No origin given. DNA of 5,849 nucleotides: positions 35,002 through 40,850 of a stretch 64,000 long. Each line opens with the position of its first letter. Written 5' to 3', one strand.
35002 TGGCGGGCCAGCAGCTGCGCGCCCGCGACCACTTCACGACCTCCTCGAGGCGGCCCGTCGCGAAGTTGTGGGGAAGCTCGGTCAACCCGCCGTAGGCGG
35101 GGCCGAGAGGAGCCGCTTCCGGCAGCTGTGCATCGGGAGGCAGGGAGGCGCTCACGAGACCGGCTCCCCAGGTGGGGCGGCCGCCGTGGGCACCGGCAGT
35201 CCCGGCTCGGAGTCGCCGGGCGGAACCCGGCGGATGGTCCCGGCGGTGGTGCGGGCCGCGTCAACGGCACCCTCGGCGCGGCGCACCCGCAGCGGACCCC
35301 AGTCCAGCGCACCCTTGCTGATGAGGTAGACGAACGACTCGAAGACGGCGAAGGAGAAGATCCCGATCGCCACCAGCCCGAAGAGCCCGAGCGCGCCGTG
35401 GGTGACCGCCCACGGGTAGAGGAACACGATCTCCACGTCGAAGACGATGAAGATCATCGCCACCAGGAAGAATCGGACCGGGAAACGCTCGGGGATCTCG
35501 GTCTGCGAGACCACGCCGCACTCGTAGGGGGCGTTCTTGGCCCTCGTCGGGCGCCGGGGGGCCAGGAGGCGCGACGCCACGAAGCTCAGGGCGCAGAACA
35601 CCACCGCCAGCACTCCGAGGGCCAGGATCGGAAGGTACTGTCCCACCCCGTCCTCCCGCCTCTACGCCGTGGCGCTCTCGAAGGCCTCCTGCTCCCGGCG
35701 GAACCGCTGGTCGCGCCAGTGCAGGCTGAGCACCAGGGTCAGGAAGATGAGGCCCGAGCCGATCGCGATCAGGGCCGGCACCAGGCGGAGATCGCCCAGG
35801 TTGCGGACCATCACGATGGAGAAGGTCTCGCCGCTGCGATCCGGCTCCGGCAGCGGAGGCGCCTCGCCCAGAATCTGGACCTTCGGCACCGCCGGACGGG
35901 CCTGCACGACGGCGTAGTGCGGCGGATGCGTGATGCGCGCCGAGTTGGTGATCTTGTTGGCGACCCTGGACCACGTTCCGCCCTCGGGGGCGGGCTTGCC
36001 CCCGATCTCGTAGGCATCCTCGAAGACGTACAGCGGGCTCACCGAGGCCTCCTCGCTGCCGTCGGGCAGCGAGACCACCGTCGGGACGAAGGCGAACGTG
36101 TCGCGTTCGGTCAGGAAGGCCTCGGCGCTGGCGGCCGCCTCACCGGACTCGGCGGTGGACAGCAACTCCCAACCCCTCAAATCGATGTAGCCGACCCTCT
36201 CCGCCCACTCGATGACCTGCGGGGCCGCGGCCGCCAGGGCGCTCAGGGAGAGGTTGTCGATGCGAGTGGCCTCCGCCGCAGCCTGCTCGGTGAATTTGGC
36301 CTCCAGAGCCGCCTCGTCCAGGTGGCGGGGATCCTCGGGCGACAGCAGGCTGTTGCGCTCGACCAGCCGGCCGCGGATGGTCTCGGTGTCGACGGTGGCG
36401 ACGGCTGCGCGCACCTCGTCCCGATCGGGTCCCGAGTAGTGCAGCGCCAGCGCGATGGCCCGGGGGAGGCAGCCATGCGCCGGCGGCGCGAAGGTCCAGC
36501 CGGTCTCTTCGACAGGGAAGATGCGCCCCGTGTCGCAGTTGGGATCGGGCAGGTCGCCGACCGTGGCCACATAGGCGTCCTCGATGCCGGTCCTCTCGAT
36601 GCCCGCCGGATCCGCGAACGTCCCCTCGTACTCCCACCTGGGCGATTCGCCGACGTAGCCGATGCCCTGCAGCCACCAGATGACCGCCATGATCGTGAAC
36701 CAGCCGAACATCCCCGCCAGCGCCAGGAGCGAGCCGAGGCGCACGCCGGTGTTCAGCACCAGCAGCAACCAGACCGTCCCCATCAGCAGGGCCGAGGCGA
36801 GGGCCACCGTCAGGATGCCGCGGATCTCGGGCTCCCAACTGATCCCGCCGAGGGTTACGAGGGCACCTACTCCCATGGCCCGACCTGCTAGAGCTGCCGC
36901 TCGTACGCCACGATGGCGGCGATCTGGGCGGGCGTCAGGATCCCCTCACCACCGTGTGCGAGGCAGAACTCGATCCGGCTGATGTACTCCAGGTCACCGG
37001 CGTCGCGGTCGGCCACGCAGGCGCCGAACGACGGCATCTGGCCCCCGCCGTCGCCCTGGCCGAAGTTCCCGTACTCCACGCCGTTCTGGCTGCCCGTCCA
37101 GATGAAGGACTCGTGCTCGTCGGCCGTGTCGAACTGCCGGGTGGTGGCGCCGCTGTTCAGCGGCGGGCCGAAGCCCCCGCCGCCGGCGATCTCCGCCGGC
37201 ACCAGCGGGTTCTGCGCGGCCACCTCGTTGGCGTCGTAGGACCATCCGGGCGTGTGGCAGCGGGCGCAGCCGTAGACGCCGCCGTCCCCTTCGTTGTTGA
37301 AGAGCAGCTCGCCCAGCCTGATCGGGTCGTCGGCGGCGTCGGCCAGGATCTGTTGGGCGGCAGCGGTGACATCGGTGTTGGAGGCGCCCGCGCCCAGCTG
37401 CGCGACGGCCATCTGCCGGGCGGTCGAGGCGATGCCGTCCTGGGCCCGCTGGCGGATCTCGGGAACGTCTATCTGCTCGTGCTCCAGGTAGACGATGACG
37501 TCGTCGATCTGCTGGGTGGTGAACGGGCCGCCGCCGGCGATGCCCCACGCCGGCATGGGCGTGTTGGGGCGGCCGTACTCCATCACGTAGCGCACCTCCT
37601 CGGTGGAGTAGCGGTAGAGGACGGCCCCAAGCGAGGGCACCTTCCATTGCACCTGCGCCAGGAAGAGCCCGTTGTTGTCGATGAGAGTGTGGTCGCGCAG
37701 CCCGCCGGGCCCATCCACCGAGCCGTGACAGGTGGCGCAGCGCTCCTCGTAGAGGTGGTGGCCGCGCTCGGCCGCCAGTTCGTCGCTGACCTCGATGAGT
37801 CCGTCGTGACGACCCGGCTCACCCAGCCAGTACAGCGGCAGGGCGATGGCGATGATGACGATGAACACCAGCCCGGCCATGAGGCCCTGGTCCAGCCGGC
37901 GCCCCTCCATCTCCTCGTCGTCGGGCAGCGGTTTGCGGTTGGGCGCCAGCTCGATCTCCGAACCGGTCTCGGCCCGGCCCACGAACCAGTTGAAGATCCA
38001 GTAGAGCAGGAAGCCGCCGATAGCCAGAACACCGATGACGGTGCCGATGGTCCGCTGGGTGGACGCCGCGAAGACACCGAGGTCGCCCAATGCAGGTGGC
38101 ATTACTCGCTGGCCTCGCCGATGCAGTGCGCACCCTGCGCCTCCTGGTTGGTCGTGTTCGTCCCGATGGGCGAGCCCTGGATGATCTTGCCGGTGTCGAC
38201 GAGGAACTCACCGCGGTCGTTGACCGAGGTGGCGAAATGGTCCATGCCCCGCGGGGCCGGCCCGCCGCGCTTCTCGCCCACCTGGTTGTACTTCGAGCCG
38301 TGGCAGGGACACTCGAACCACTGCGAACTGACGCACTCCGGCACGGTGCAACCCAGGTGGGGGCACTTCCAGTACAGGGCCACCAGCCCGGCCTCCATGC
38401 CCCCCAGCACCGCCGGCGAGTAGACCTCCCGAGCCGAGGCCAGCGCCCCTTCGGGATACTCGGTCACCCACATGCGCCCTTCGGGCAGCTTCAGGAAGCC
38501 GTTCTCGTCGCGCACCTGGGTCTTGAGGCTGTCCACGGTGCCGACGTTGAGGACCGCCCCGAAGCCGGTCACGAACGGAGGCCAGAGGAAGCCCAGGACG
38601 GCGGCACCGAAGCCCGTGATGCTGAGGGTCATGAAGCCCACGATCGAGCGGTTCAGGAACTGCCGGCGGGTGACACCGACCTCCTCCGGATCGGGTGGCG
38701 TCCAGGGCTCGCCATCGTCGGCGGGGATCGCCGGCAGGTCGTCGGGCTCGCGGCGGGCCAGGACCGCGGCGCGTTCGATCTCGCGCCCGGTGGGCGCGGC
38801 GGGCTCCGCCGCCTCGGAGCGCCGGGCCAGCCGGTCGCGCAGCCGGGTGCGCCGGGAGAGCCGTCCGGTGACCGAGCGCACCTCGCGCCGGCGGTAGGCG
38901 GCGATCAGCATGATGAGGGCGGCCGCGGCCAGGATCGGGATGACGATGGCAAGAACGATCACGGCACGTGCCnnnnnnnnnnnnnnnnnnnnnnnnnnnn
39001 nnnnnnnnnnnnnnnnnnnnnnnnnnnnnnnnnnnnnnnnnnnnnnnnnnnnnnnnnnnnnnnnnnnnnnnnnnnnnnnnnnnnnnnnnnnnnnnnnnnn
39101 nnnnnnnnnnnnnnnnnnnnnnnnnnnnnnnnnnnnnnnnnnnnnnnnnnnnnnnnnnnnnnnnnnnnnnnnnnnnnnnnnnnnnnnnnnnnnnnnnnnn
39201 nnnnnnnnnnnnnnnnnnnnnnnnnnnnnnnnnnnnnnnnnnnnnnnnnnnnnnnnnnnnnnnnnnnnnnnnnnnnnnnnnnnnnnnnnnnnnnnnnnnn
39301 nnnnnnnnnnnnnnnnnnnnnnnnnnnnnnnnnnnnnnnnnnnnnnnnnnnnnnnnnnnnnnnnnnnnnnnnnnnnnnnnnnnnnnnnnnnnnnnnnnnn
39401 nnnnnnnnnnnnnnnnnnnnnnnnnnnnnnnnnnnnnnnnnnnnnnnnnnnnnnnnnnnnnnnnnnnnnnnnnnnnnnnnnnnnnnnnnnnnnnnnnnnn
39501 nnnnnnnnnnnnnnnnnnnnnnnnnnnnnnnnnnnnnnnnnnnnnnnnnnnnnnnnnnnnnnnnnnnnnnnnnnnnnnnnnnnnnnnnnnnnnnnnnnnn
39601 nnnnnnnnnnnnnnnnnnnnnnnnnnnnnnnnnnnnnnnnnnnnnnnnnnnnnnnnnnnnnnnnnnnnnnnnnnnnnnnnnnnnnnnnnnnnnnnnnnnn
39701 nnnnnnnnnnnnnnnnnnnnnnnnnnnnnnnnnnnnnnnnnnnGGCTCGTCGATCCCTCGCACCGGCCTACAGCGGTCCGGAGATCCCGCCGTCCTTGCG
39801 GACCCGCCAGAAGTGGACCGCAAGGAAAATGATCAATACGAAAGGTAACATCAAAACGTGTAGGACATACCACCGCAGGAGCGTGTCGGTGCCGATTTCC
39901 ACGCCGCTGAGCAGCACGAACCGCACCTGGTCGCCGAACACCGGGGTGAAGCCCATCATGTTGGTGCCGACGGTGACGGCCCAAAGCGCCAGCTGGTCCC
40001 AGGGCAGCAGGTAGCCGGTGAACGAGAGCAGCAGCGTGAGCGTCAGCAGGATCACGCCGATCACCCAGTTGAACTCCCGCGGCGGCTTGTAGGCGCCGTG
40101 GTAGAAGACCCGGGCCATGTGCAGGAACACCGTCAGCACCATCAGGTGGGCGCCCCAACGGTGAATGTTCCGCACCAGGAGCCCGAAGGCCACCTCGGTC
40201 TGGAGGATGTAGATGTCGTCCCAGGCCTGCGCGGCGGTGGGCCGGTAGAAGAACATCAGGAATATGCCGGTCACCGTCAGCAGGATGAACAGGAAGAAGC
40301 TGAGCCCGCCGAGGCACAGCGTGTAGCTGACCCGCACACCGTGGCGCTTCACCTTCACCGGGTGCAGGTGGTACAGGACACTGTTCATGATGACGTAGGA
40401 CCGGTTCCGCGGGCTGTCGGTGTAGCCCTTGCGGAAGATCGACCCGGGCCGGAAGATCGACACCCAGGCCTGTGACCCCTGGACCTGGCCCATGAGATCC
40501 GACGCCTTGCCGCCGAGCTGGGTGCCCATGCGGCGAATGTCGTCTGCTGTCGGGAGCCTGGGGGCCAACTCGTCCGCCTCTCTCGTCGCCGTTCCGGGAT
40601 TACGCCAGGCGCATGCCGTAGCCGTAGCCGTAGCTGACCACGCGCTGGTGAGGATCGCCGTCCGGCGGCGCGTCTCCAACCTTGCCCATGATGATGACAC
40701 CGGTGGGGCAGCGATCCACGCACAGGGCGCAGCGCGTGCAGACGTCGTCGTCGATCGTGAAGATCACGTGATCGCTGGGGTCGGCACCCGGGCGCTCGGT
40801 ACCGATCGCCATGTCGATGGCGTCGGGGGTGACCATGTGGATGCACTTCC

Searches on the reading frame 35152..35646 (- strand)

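Call 3: search_protein_families(library=pfam, proteins=[window:35152-35646:-], max_evalue=0.01)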
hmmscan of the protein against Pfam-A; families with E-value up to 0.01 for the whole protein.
window:35152-35646:- (164 aa): 1 family
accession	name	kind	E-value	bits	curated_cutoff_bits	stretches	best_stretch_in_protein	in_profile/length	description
PF00507.24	Oxidored_q4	-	4.9e-31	107.3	23.3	1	20-116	3-99/99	NADH-ubiquinone/plastoquinone oxidoreductase, chain 3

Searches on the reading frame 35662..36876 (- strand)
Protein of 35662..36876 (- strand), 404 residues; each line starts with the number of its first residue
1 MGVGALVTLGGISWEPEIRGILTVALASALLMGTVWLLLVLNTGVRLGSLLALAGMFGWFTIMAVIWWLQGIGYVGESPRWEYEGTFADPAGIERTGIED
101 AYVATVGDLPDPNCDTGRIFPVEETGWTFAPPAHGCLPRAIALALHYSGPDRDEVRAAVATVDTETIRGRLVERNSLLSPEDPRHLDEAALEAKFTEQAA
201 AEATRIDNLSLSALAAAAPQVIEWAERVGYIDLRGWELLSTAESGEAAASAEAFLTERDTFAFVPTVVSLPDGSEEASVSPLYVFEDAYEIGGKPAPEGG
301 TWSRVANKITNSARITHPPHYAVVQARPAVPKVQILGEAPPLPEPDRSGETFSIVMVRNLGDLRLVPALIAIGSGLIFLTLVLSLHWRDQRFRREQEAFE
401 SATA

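Call 3: search_protein_families(library=pfam, proteins=[window:35662-36876:-], max_evalue=0.01)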
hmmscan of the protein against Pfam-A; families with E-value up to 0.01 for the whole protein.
window:35662-36876:- (404 aa): 0 families

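Call 54: search_protein_families(library=ncbifam, proteins=[window:35662-36876:-], max_evalue=0.001)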
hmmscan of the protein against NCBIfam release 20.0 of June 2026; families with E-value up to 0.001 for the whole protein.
window:35662-36876:- (404 aa): 0 families

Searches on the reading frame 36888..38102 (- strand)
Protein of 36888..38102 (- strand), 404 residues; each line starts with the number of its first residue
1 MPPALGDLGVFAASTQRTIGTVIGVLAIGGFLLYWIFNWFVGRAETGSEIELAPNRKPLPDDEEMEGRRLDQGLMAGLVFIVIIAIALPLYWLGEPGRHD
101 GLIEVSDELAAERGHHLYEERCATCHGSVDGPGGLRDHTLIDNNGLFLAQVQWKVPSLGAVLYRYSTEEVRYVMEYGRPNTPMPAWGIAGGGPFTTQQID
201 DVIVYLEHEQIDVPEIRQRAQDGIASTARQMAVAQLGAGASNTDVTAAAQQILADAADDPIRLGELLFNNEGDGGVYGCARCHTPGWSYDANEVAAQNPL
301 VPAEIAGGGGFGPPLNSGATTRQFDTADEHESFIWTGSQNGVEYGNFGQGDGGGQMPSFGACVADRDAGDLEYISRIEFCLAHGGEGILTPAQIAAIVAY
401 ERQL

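Call 3: search_protein_families(library=pfam, proteins=[window:36888-38102:-], max_evalue=0.01)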
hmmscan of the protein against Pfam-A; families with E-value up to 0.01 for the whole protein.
window:36888-38102:- (404 aa): 3 families
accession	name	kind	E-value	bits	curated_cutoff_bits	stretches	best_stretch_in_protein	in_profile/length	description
PF13442.11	Cytochrome_CBB3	-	5.7e-10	39.8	27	1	110-206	2-68/68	Cytochrome C oxidase, cbb3-type, subunit III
PF00034.26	Cytochrom_C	-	4.6e-08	34.7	21.3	1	111-208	1-88/90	Cytochrome c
PF02167.20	Cytochrom_C1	-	0.0099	16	22.8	0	99-127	3-31/219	Cytochrome C1 family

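Call 45: search_solved_structures(query=window:36888-38102:-, max_evalue=0.01)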
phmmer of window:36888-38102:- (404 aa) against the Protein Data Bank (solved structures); distinct sequences matched with E-value up to 0.01: 4.
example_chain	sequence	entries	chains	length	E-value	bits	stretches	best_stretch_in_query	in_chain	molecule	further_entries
6h5l_B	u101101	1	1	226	7.1e-05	25.3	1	104-189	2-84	Conserved hypothetical cytochrome protein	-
6hwh_M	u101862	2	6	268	0.0042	19.4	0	67-128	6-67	Cytochrome bc1 complex cytochrome c subunit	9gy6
8ovc_O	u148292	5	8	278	0.0042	19.4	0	67-128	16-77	Cytochrome bc1 complex cytochrome c subunit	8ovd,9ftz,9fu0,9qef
6adq_C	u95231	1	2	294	0.0051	19.2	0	67-128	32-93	Cytochrome bc1 complex cytochrome c subunit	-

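Call 54: search_protein_families(library=ncbifam, proteins=[window:36888-38102:-], max_evalue=0.001)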
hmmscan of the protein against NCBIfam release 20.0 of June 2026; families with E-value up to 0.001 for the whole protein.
window:36888-38102:- (404 aa): 2 families
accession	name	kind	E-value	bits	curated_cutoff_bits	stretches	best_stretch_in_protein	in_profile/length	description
TIGR04485.1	thiosulf_SoxX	equivalog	0.00021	21.9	61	0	178-207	49-76/78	sulfur oxidation c-type cytochrome SoxX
NF050122.1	bc1_QcrC_actin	exception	0.00096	18.5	200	0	107-128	37-58/253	cytochrome bc1 complex diheme cytochrome c subunit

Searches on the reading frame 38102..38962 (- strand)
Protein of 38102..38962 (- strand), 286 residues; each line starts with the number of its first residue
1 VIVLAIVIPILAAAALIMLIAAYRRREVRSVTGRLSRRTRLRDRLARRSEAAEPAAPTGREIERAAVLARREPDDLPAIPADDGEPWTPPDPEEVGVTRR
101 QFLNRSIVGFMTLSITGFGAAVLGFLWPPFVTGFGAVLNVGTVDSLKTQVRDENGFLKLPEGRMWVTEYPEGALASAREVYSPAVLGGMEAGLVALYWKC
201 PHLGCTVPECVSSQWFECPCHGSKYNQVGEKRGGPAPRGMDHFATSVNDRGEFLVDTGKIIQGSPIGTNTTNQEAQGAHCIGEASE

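Call 3: search_protein_families(library=pfam, proteins=[window:38102-38962:-], max_evalue=0.01)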
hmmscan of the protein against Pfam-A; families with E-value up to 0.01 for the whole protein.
window:38102-38962:- (286 aa): 1 family
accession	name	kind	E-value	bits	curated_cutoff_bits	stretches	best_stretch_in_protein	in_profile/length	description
PF00355.32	Rieske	-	1.6e-08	34.8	20.3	1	190-241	33-85/88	Rieske [2Fe-2S] domain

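Call 46: search_solved_structures(query=window:38102-38962:-, max_evalue=0.01)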
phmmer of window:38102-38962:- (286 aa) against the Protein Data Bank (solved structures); distinct sequences matched with E-value up to 0.01: 69 (the best 60 are shown).
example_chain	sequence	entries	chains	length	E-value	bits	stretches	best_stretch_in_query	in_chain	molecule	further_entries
9rk4_A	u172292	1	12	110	7e-14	55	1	193-258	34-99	Similar to the Rieske Protein II of bc1 complex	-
9rk3_A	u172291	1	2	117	3.1e-12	49.6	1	193-261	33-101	Similar to Rieske 2Fe-2S iron sulfur protein (Cytochrome b6-F complex)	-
7zxy_D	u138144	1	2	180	3e-11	46.4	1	92-255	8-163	Cytochrome b6-f complex iron-sulfur subunit 2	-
7r0w_D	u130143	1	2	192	3.8e-11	46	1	92-255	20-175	Rieske domain, PetC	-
2zt9_D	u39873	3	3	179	1.3e-09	41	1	98-249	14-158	Cytochrome b6-f complex iron-sulfur subunit 1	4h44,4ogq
3azc_A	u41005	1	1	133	1.3e-09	41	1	196-248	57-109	Cytochrome b6-f complex iron-sulfur subunit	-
1q90_C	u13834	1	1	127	2.1e-09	40.3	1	198-241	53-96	Cytochrome B6-F complex iron-sulfur subunit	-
2e74_D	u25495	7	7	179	3.2e-09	39.7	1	99-249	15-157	Cytochrome b6-f complex iron-sulfur subunit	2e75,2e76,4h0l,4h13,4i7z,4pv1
1vf5_D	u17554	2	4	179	4e-09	39.4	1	99-249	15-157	RIESKE IRON-SULFUR PROTEIN | Cytochrome b6-f complex iron-sulfur subunit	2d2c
1rfs_A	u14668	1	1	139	1.3e-08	37.8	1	199-247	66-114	RIESKE PROTEIN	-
6rqf_L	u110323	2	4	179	2.1e-08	37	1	198-247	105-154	Cytochrome b6-f complex iron-sulfur subunit, chloroplastic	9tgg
8hn2_A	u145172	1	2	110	2.2e-08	37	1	191-260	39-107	Cytochrome b6-f complex iron-sulfur subunit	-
7qrm_D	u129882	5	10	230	3.5e-08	36.3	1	198-247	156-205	Cytochrome b6-f complex iron-sulfur subunit, chloroplastic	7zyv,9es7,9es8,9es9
29xz_A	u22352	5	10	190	9.2e-08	34.9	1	181-242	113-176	Ubiquinol-cytochrome c reductase iron-sulfur subunit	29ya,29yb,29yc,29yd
1zrt_E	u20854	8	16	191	9.2e-08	34.9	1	181-242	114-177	Ubiquinol-cytochrome c reductase iron-sulfur subunit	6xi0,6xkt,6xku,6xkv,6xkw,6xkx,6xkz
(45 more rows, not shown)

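Call 54: search_protein_families(library=ncbifam, proteins=[window:38102-38962:-], max_evalue=0.001)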
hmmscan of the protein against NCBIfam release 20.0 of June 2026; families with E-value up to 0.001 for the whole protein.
window:38102-38962:- (286 aa): 4 families
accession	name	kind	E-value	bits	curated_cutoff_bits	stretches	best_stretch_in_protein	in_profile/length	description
NF045928.1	Cytb6fFeSPetC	equivalog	1.8e-15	56.7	250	1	196-251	104-159/179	cytochrome b6-f complex iron-sulfur subunit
NF010001.0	PRK13474.1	subfamily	2.1e-14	53.2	154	1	96-249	11-156/178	cytochrome b6-f complex iron-sulfur subunit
TIGR01416.1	Rieske_proteo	equivalog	3.3e-09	37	97.4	1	194-240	110-160/176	ubiquinol-cytochrome c reductase iron-sulfur subunit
TIGR02694.1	arsenite_ox_S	equivalog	0.0003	20.7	95.65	1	188-252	46-112/129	arsenate reductase (azurin) small subunit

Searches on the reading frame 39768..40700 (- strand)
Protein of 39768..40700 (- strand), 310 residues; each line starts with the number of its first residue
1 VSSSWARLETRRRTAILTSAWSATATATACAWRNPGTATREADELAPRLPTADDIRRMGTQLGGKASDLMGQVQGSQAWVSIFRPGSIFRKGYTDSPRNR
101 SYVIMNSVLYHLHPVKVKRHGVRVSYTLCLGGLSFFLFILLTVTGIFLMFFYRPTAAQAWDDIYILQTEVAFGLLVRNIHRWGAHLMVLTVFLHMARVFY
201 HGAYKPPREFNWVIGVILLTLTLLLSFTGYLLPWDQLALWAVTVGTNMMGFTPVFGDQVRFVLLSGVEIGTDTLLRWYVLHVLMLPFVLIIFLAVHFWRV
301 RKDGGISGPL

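Call 3: search_protein_families(library=pfam, proteins=[window:39768-40700:-], max_evalue=0.01)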
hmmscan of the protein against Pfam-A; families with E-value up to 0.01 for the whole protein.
window:39768-40700:- (310 aa): 4 families
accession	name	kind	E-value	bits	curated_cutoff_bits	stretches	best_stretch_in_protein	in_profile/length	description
PF00033.24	Cytochrome_B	-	5.8e-46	157.2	27.2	1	123-303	9-188/189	Cytochrome b/b6/petB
PF13631.11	Cytochrom_B_N_2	-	6.1e-36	124.4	27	1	186-305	2-121/169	Cytochrome b(N-terminal)/b6/petB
PF14358.11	DUF4405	-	1.1e-05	26.3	26.7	1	133-196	5-63/66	Domain of unknown function (DUF4405)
PF01292.26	Ni_hydr_CYTB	-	0.0021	18.3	30.1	1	129-203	102-167/179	Prokaryotic cytochrome b561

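Call 15: search_solved_structures(query=window:39768-40520:-, max_evalue=0.001, show_alignments=3)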
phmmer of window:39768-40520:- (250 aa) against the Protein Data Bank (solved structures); distinct sequences matched with E-value up to 0.001: 53.
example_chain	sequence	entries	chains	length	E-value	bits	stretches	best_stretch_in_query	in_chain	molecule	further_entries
6rqf_I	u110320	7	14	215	1.8e-47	165.3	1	64-250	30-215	Cytochrome b6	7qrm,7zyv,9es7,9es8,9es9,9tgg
7r0w_I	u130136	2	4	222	2e-47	165.2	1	64-250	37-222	Cytochrome b6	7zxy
1q90_B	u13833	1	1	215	2.5e-47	164.9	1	64-250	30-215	Cytochrome b6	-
2zt9_A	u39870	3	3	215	2.5e-47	164.9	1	64-250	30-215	Cytochrome b6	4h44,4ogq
1vf5_A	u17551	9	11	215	7.6e-47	163.3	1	64-250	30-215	CYTOCHROME B6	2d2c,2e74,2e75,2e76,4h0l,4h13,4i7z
2qjk_A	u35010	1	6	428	2.4e-30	109.2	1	71-244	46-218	Cytochrome b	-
2qjp_A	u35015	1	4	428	2.4e-30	109.2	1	71-244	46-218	Cytochrome b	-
2fyn_A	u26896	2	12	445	2.6e-30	109.1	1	71-244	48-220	Cytochrome b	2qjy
5kkz_A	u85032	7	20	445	2.6e-30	109.1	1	71-244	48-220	Cytochrome b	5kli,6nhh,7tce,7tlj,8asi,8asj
6nin_A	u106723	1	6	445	5e-30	108.1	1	71-244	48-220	Cytochrome b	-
7jrg_C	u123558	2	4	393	6.9e-30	107.7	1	64-242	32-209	COB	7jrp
8e73_C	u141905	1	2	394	6.9e-30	107.7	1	64-242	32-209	COB (cyt b)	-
29ye_B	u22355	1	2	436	8.5e-30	107.4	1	74-244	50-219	Cytochrome b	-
1zrt_C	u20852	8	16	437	8.5e-30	107.4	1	74-244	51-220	Cytochrome b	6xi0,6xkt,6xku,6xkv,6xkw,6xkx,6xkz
29xz_B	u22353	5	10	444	8.8e-30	107.4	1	74-244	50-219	Cytochrome b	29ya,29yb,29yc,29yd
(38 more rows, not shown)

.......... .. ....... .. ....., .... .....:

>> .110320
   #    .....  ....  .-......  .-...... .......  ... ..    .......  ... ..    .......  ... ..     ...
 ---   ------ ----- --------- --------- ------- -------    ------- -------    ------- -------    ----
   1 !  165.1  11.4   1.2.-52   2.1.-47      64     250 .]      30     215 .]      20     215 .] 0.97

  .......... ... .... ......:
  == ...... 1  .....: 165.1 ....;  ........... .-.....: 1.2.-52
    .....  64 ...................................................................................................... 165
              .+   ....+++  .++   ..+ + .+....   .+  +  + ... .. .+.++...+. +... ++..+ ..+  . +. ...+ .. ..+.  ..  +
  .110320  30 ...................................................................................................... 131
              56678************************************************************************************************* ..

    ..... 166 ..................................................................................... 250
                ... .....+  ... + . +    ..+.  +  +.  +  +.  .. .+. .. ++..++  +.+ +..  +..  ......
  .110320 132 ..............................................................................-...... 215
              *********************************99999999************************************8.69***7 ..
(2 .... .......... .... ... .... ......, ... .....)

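Call 54: search_protein_families(library=ncbifam, proteins=[window:39768-40529:-], max_evalue=0.001)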
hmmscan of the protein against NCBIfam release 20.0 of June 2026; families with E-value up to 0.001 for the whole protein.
window:39768-40529:- (253 aa): 4 families
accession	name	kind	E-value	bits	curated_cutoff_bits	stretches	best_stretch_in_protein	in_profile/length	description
NF040969.1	cytb_ExtP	equivalog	6.9e-91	303.6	290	1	47-250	1-204/205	selenite/tellurite reduction operon b-type cytochrome ExtP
NF002990.0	PRK03735.1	subfamily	2.5e-63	213.8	325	1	52-253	23-223/223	cytochrome b6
NF050120.1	bc1_QcrB_actin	exception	2.6e-33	115.6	500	1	69-241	24-213/458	cytochrome bc1 complex cytochrome b subunit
NF041076.1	cyt_b_SoxC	equivalog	4.2e-27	95.2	740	1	72-241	29-193/542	proton pump complex cytochrome B SoxC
